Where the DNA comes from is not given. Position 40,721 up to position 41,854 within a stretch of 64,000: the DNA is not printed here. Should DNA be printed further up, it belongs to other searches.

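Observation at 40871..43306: Three tandem, translationally coupled Udp/DeoD-like phosphorylase paralogues with non-canonical base-pocket residues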

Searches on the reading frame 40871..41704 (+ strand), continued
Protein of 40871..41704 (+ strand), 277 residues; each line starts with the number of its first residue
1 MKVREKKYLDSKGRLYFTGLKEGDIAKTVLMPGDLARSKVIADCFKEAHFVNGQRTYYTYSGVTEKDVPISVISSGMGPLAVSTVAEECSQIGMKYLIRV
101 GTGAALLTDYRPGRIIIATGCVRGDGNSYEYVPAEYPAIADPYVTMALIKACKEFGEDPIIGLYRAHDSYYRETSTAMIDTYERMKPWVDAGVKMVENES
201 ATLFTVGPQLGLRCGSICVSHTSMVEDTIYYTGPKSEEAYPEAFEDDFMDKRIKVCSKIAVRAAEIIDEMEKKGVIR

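Call 88: search_protein_families(library=ncbifam, proteins=[L026:8798-9973:+, L026:5381-6295:+, L026:17284-18606:+], max_evalue=1e-10)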
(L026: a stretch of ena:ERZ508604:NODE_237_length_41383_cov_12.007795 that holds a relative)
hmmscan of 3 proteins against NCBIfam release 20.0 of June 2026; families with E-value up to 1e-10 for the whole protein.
L026:8798-9973:+ (391 aa): 3 families
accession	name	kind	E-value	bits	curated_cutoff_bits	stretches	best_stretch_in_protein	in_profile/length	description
NF003766.0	PRK05362.1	equivalog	3.2e-159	529.9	256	1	3-387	3-394/396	phosphopentomutase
TIGR01696.1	deoB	equivalog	7.8e-144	479.2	341.2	1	5-375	1-373/381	phosphopentomutase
NF009049.0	PRK12383.1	equivalog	4.5e-47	160.9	254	2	224-390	239-403/408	phosphopentomutase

L026:5381-6295:+ (304 aa): 22 families
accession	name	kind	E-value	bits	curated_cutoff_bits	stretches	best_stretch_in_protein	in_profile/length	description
TIGR02152.1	D_ribokin_bact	equivalog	3.7e-101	338.4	299.65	1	4-295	1-297/298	ribokinase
NF008353.0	PRK11142.1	equivalog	1.5e-89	300.5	341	1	1-300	2-305/307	ribokinase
NF053626.1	RibKinHalex1628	equivalog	1.3e-34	120.1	330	1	1-299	1-292/293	ATP-dependent ribose-1-phosphate kinase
TIGR04382.1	myo_inos_iolC_N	equivalog_domain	1e-32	113.7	300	2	173-297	184-308/309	5-dehydro-2-deoxygluconokinase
NF041134.1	R1P_kin_Thcocales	equivalog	2.1e-28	99.6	500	1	4-288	3-272/291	ADP-dependent ribose-1-phosphate kinase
NF006957.1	PRK09434.1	equivalog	7.2e-27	94.7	450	2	185-293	187-301/302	fructokinase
TIGR02198.1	rfaE_dom_I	equivalog_domain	9.1e-27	94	345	1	2-284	8-302/315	D-glycero-beta-D-manno-heptose-7-phosphate kinase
TIGR03168.1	1-PFK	subfamily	1.9e-26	92.7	216.4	1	12-286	10-289/305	hexose kinase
TIGR03828.1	pfkB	equivalog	4.2e-24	85.1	292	1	12-286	10-289/305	1-phosphofructokinase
NF041164.1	NucKinThplmales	equivalog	1.3e-22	80.3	450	1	1-282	1-275/295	nucleoside kinase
NF049991.1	TagKinase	equivalog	5.6e-22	77.9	420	1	48-300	51-317/321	tagatose kinase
NF007321.0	PRK09813.1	equivalog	2.6e-21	76.3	247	1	194-284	170-260/261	fructoselysine 6-kinase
NF040938.1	KDG_KDGal_kin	equivalog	2.2e-20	73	400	1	167-299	172-304/305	bifunctional 2-dehydro-3-deoxygluconokinase/2-dehydro-3-deoxygalactonokinase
NF047869.1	myo_kin_aldol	exception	1.2e-19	70.2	600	0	23-124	23-127/586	bifunctional 5-dehydro-2-deoxygluconokinase/5-dehydro-2-deoxyphosphogluconate aldolase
NF008454.0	PRK11316.1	equivalog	1.5e-19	70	521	1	34-284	48-300/475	bifunctional D-glycero-beta-D-manno-heptose-7-phosphate kinase/D-glycero-beta-D-manno-heptose 1-phosphate adenylyltransferase HldE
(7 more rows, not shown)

L026:17284-18606:+ (440 aa): 30 families (the best 25 are shown)
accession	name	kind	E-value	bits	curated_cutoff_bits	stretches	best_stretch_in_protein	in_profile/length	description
NF005557.0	PRK07228.1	equivalog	2.1e-90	303.6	522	1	3-436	2-440/445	5'-deoxyadenosine deaminase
NF004701.0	PRK06038.1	equivalog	1.2e-84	284.6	609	1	1-432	3-425/432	N-ethylammeline chlorohydrolase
NF006252.0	PRK08393.1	equivalog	4.8e-77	259.8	617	1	4-429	3-419/424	N-ethylammeline chlorohydrolase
NF006055.0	PRK08203.1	equivalog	4.6e-67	226.5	532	1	13-431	16-448/455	8-oxoguanine deaminase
NF006549.0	PRK09045.1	equivalog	2e-64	217.9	540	1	30-427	39-433/444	TRZ/ATZ family hydrolase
NF006056.0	PRK08204.1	subfamily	1.8e-61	208.3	391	1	1-428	2-435/449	hypothetical protein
NF004995.0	PRK06380.1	subfamily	7.1e-55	186.7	567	1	4-424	3-414/418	metal-dependent hydrolase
NF009059.0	PRK12393.1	equivalog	4.7e-49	167.3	543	1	15-429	22-451/460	amidohydrolase family protein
NF012037.0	PRK15493.1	equivalog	5.9e-49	167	779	1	37-422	40-422/435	bifunctional S-methyl-5'-thioadenosine deaminase/S-adenosylhomocysteine deaminase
NF005540.0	PRK07203.1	equivalog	1.1e-45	156.1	444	1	4-437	2-442/444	putative aminohydrolase SsnA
TIGR03314.1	Se_ssnA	subfamily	3.1e-45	154.8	455.5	1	4-431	1-435/441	putative selenium metabolism protein SsnA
TIGR02967.1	guan_deamin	equivalog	4.9e-44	150.9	375.4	1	39-381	28-369/401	guanine deaminase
NF004801.0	PRK06151.1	subfamily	1.9e-43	149.1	416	1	161-434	186-463/491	chlorohydrolase family protein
NF005211.0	PRK06687.1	equivalog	7.2e-43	146.9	703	1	44-418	46-418/419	TRZ/ATZ family protein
NF006681.0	PRK09229.1-2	equivalog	5.1e-38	131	362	1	24-417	24-433/451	formimidoylglutamate deiminase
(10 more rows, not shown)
